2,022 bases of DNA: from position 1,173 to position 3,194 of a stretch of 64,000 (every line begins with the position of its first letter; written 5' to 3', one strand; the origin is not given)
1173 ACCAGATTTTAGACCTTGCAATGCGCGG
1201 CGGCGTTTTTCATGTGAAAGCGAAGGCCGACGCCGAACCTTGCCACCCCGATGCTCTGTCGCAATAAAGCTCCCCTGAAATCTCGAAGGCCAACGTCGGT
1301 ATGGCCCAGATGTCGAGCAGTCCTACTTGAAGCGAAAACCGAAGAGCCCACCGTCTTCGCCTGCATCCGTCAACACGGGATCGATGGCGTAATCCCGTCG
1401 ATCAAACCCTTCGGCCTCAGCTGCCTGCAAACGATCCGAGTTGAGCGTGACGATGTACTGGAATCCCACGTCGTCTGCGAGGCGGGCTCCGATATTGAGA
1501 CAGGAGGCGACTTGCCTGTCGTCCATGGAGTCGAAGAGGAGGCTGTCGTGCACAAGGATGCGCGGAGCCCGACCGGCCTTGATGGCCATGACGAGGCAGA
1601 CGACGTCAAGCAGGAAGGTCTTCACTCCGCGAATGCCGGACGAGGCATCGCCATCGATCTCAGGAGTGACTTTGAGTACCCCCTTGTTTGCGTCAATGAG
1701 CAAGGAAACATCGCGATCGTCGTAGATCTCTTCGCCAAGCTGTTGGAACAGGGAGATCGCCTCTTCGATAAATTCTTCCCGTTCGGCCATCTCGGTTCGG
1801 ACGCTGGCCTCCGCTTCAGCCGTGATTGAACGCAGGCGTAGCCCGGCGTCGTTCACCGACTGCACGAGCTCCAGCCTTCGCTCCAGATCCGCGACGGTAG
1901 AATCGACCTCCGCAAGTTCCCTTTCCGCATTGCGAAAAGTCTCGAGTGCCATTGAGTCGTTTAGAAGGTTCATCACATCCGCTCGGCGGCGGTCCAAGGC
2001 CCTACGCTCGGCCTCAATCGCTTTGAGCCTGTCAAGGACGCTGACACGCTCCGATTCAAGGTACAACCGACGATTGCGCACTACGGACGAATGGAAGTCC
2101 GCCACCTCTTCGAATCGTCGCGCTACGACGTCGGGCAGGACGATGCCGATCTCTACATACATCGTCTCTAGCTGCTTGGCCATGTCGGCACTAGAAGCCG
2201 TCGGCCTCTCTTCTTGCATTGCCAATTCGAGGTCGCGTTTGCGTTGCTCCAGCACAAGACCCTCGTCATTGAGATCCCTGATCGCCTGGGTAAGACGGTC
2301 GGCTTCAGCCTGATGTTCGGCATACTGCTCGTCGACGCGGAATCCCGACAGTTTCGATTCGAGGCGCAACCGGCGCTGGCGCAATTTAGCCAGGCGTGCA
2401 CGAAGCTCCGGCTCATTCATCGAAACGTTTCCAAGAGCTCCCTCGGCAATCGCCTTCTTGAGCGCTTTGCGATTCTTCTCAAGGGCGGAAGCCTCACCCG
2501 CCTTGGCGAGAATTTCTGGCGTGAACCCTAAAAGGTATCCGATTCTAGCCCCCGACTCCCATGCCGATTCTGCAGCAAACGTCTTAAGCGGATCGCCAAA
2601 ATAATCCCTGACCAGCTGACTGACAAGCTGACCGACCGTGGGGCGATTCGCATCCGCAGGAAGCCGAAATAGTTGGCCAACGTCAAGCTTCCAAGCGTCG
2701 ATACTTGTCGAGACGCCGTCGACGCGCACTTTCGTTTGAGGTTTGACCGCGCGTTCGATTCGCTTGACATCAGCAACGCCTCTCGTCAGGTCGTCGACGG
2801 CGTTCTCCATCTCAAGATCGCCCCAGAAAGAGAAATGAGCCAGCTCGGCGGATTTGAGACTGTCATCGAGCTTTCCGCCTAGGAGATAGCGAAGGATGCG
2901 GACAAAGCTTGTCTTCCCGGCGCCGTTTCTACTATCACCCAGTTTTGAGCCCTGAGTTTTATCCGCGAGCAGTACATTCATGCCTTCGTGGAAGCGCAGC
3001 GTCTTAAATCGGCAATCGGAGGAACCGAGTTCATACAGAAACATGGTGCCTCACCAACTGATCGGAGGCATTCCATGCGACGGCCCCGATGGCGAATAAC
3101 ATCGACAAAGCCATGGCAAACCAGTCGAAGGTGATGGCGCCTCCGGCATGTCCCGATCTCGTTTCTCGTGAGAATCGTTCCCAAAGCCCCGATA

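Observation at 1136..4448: Compact three-gene defence-like operon (Mrr-like-domain protein, 84-aa protein, coiled-coil SMC/ABC ATPase) inserted next to tRNA-His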

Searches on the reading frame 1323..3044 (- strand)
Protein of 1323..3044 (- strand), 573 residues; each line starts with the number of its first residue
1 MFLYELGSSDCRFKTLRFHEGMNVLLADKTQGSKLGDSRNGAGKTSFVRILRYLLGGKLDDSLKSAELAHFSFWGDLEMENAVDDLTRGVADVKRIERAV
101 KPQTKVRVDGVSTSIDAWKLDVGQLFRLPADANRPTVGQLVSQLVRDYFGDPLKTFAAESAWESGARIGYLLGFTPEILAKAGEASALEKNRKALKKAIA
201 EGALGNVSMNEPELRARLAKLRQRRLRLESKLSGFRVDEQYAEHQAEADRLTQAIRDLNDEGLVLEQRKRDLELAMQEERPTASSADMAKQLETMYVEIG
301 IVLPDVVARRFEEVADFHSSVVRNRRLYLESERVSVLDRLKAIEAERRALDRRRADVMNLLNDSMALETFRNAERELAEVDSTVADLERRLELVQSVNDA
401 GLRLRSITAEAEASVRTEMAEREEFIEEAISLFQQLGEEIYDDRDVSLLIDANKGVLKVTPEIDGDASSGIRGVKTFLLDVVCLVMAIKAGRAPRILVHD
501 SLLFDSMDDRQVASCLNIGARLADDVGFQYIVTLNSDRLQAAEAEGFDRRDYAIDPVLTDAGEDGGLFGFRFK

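Call 5: search_protein_families(library=pfam, proteins=[window:1323-3044:-], max_evalue=1)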
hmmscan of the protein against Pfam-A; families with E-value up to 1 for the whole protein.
window:1323-3044:- (573 aa): 5 families
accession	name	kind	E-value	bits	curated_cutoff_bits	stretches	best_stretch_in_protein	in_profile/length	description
PF10088.15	DUF2326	-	1.2e-30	106.5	28.7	1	438-572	3-141/141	Uncharacterised protein conserved in bacteria (DUF2326)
PF20275.3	CTD10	-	1.7e-16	61.4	28.1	1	269-395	3-131/134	C-terminal domain 10 of the ABC-three component (ABC-3C) systems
PF13476.12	AAA_23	-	0.022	15.8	27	1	39-65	27-53/201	AAA domain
PF02463.25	SMC_N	-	0.14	12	40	1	39-69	32-62/220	RecF/RecN/SMC N terminal domain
PF13166.12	AAA_13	-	0.49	9.4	36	0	230-284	409-461/713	AAA domain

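Call 6: search_protein_families(library=padloc, proteins=[window:1323-3044:-], max_evalue=1)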
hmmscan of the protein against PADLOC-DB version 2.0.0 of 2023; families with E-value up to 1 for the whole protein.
window:1323-3044:- (573 aa): 7 families
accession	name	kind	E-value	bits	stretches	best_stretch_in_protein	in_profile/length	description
PDLC04774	PDC-M68B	-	5.5e-107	356.7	1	3-572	2-581/581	-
PDLC03859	LmuB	-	1.2e-06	26.1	2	213-478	301-520/611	-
PDLC04135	mad3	-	0.00066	17.3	1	40-447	31-239/374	mads_3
PDLC03865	LmuB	-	0.012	11.8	1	216-399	601-830/1007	-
PDLC00505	JetC1|JetC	-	0.027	10.5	1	503-541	1046-1080/1118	DUF3584 domain; MukB-like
PDLC02752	PbeC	-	0.072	9.7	1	341-424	387-471/644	PbeC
PDLC03860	LmuB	-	0.23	7.9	1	311-443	165-279/565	-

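Call 7: search_protein_families(library=ncbifam, proteins=[window:1323-3044:-], max_evalue=1)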
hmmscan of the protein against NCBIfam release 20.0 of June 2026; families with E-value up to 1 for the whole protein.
window:1323-3044:- (573 aa): 1 family
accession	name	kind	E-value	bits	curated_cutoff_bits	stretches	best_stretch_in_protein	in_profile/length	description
NF040893.1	SAVMC3_10250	subfamily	0.047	13.9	50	1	207-264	11-68/234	SAVMC3_10250 family protein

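Call 22: search_solved_structures(query=window:1323-3044:-, max_evalue=1, show_alignments=2)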
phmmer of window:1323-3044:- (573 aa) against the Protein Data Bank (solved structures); distinct sequences matched with E-value up to 1: 0.

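Call 25: find_related_loci(query=window:1323-3044:-, collection=genome_contigs, flank=10000)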
Query window:1323-3044:- (573 aa) in genome_contigs; peptide patterns used: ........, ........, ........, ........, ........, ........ (x = any residue, [..] = any of these).
106 stretches matched a pattern; 21 encode a relative of the query (tblastn E <= 1e-3); 21 distinct loci.
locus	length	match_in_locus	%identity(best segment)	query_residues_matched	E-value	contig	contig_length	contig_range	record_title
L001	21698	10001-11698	78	1-573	0e+0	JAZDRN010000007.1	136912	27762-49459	Actinomycetaceae bacterium L2_0104 L2_0104_7_length_136912_cov_12.109084, whole genome shotgun sequence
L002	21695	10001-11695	74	1-573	0e+0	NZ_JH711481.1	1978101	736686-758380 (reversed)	Actinomyces massiliensis 4401292 scaffold00001, whole genome shotgun sequence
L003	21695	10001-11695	72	1-572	0e+0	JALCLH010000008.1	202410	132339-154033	MAG: Acidipropionibacterium sp. isolate UW_MP_PROP1_1 Ga0455833_0055, whole genome shotgun sequence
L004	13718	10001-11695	69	1-572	0e+0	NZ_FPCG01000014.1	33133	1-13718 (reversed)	Micrococcus terreus strain CGMCC 1.7054, whole genome shotgun sequence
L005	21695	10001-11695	68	1-572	0e+0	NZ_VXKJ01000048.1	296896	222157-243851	Corynebacterium phocae strain CCUG 38205T contig_0000048, whole genome shotgun sequence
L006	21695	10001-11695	69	1-572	0e+0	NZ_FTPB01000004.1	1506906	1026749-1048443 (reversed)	Actinomyces mediterranea strain Marseille-P3257T, whole genome shotgun sequence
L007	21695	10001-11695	68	1-572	0e+0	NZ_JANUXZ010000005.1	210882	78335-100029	Corynebacterium sp. ES2730-CONJ NODE_5_length_210882_cov_259.612878, whole genome shotgun sequence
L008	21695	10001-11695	70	1-572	0e+0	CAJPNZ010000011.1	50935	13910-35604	MAG: Propionibacteriaceae bacterium isolate SRR9217400-mag-bin.2 genome assembly, contig: SRR9217400-mag-bin.2_106, whol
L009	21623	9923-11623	65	1-573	0e+0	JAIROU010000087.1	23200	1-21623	MAG: Bifidobacteriaceae bacterium isolate Cd354_bin95 k119_1364645, whole genome shotgun sequence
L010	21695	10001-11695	64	1-572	0e+0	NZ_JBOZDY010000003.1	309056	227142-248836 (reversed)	Actinotignum sp. GS-2025c strain usb_actsch_23 NODE_3_length_309056_cov_43.340764, whole genome shotgun sequence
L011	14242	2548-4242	62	1-572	0e+0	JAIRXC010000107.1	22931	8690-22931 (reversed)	MAG: Propionibacteriaceae bacterium isolate Gsp477_bin141 k119_2452445, whole genome shotgun sequence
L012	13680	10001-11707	54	1-573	0e+0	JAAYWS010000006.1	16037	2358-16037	MAG: Actinomycetaceae bacterium isolate AS4LglBPNY_23 879_AS4L, whole genome shotgun sequence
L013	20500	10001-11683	55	1-572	0e+0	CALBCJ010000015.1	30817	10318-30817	MAG TPA_asm: uncultured Propionibacteriaceae bacterium isolate ERR589517_bin.91_CONCOCT_v1.1_MAG genome assembly, contig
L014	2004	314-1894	50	1-529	4e-175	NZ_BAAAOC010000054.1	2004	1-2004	Nesterenkonia flava strain JCM 14814 sequence54, whole genome shotgun sequence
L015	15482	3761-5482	42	1-572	7e-133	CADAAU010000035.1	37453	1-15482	MAG: uncultured Coriobacteriaceae bacterium isolate RUG13125 genome assembly, contig: RUG13125_asm_35, whole genome shot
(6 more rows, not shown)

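Call 32: find_homologous_proteins(query=window:1323-3044:-, max_evalue=0.001)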
Query window:1323-3044:- (573 aa): 329 proteins with E <= 0.001 among 8000 candidates; the best 120 are listed.
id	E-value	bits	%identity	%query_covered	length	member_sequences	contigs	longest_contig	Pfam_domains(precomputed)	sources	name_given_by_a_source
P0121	0.0e+0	1225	100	100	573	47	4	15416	PF10088.16,PF20275.4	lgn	-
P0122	0.0e+0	1113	91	100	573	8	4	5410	PF10088.16,PF20275.4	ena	-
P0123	3.6e-287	971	79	100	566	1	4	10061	PF10088.16,PF20275.4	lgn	-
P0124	2.4e-285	965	78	100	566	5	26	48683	PF10088.16,PF20275.4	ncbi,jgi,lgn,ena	jgi:uncharacterized protein YydD (DUF2326 family)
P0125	1.4e-283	960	78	100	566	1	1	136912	PF10088.16,PF20275.4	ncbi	ncbi:ABC-three component system protein [Actinomycetaceae bacterium L2_0104]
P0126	1.2e-281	953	77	100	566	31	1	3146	PF10088.16,PF20275.4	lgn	-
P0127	1.2e-278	943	77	100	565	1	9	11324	PF10088.16,PF20275.4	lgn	-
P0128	2.3e-273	926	76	100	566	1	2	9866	PF10088.16,PF20275.4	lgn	-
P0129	9.5e-272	920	75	100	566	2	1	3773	PF10088.16,PF20275.4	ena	-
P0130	6.1e-270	915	75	100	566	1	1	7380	PF10088.16,PF20275.4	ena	-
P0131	2.6e-268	909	73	100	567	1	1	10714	PF10088.16,PF20275.4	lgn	-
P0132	5.2e-268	908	74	100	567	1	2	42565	PF10088.16,PF20275.4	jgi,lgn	jgi:uncharacterized protein YydD (DUF2326 family)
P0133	3.4e-266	902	73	100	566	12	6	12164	PF10088.16,PF20275.4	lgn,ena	-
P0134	5.5e-266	901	73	98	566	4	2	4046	PF10088.16,PF20275.4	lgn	-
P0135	6.6e-266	901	73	100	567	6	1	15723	PF10088.16,PF20275.4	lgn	-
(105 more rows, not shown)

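Call 36: search_solved_structures(query=A2, max_evalue=10, show_alignments=3)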
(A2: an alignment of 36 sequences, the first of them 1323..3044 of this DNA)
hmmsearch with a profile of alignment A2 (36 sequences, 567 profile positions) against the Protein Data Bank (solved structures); distinct sequences matched with E-value up to 10: 7.
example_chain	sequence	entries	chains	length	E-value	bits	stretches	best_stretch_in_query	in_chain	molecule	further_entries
1n1f_A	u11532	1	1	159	0.26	13.1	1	178-295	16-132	interleukin-19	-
8p1y_AAA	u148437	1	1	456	0.47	12.3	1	225-299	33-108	Serine--tRNA ligase, cytoplasmic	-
6gir_A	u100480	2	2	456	0.47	12.3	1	225-299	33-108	Serine--tRNA ligase, cytoplasmic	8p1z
6gw3_D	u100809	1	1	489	0.79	11.5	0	311-348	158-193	3,5,7-trioxododecanoyl-CoA synthase,3,5,7-trioxododecanoyl-CoA synthase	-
8iwp_A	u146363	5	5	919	0.99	11.2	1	129-195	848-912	Calcium-transporting ATPase type 2C member 1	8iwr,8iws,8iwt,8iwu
7yag_A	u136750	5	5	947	1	11.1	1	129-195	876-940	Calcium-transporting ATPase type 2C member 1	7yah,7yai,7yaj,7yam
2pms_C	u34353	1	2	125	2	10.2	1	322-423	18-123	PNEUMOCOCCAL SURFACE PROTEIN A (PSPA)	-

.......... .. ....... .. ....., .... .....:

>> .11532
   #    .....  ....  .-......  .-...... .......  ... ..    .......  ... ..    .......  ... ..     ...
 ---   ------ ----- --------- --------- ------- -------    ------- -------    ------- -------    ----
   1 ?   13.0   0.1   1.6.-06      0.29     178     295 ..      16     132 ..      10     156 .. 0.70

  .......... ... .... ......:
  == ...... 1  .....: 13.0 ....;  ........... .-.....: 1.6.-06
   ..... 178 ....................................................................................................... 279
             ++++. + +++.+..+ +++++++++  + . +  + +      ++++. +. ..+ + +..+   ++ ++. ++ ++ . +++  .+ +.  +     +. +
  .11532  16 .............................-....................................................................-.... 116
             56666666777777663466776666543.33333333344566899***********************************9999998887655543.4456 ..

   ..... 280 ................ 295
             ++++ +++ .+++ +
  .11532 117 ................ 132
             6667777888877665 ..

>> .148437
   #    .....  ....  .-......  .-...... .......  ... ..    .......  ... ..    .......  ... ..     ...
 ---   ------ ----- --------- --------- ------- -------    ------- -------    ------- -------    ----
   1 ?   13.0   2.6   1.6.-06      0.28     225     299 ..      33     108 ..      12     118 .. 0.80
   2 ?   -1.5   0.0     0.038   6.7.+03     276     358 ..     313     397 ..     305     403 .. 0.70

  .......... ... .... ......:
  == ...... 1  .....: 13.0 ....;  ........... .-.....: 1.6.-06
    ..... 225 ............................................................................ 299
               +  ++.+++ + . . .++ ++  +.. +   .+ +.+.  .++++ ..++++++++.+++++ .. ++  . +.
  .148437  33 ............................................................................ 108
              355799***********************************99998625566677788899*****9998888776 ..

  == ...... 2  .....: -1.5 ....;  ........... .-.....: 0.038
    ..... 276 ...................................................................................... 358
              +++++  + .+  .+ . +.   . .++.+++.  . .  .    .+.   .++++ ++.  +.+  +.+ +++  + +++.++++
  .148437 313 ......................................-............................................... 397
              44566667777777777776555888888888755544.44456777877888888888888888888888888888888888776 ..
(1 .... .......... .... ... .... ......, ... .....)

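Call 37: find_encoding_contigs(protein=P0121, flank=10000, max_places=6)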
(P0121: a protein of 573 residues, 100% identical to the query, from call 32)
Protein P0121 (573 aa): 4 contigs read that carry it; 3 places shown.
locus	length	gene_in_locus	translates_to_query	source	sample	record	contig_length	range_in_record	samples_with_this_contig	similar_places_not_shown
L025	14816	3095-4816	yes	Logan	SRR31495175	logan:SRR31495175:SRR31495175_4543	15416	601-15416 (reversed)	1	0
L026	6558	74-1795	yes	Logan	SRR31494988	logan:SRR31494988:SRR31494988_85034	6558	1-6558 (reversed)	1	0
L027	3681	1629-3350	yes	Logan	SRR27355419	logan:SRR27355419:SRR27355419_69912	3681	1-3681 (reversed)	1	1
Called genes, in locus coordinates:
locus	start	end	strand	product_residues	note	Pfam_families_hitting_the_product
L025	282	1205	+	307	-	PF27100:DcsG_N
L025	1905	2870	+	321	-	PF20275:CTD10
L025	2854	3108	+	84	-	PF20293:MC6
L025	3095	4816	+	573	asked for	PF20275:CTD10, PF10088:DUF2326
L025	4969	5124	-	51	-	-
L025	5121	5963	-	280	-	-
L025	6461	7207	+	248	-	PF00440:TetR_N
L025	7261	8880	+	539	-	PF00083:Sugar_tr (weak), PF13347:MFS_2 (weak), PF07690:MFS_1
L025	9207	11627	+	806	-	PF00069:Pkinase, PF07714:PK_Tyr_Ser-Thr, PF01636:APH (faint)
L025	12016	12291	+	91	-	PF03551:PadR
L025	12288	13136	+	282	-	PF20703:nSTAND1 (faint), PF00005:ABC_tran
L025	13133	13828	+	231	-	-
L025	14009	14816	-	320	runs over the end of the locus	PF00294:PfkB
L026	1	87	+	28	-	?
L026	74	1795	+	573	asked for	PF20275:CTD10, PF10088:DUF2326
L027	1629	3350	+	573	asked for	PF20275:CTD10, PF10088:DUF2326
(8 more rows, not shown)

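Call 58: predict_structure(alignment_id=A2)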
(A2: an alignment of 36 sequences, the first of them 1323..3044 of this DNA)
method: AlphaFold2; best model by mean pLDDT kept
length: 573 residues; sequences in the alignment: 36
mean_pLDDT: 84.4   pTM: 0.68
mean pLDDT of the five models: 84.4, 84.3, 83.1, 82.4, 80.3
residues with pLDDT >= 90: 317; 70-90: 161; 50-70: 64; < 50: 31
segments of 3 or more residues with pLDDT < 50: 32-41, 82-89, 561-567, 569-573
pLDDT, mean of each block of 10 residues (from residue 1): 91 86 83 46 77 92 85 89 45 88 92 93 90 90 93 93 95 94 91 85 73 91 90 67 85 93 93 82 54 58 56 71 85 93 94 88 67 88 91 88 93 96 95 96 93 93 87 96 96 93 91 96 95 90 92 78 43 37
secondary structure, 60 per line:
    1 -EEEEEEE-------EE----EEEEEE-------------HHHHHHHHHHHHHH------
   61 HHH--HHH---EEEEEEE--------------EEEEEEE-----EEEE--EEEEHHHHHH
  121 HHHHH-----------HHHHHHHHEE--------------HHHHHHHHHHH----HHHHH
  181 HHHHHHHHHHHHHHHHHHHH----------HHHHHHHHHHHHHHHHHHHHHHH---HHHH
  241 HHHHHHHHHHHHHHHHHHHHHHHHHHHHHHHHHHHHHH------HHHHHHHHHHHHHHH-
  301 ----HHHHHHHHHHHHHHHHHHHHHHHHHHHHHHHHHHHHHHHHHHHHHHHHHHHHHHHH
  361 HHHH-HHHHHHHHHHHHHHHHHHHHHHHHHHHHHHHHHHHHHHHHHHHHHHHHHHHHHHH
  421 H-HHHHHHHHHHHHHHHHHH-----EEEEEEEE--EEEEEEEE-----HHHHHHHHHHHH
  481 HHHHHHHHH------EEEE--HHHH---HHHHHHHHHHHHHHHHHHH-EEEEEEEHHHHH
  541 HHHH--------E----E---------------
elements in order: E2-8 E22-27 H41-54 E72-78 E93-99 E105-108 E111-114 H115-125 H137-144 H161-171 H176-200 H211-233 H237-278 H285-299 H305-364 H366-421 H423-440 E446-453 E456-463 H469-489 E496-499 H502-505 H509-527 E529-535 H536-544
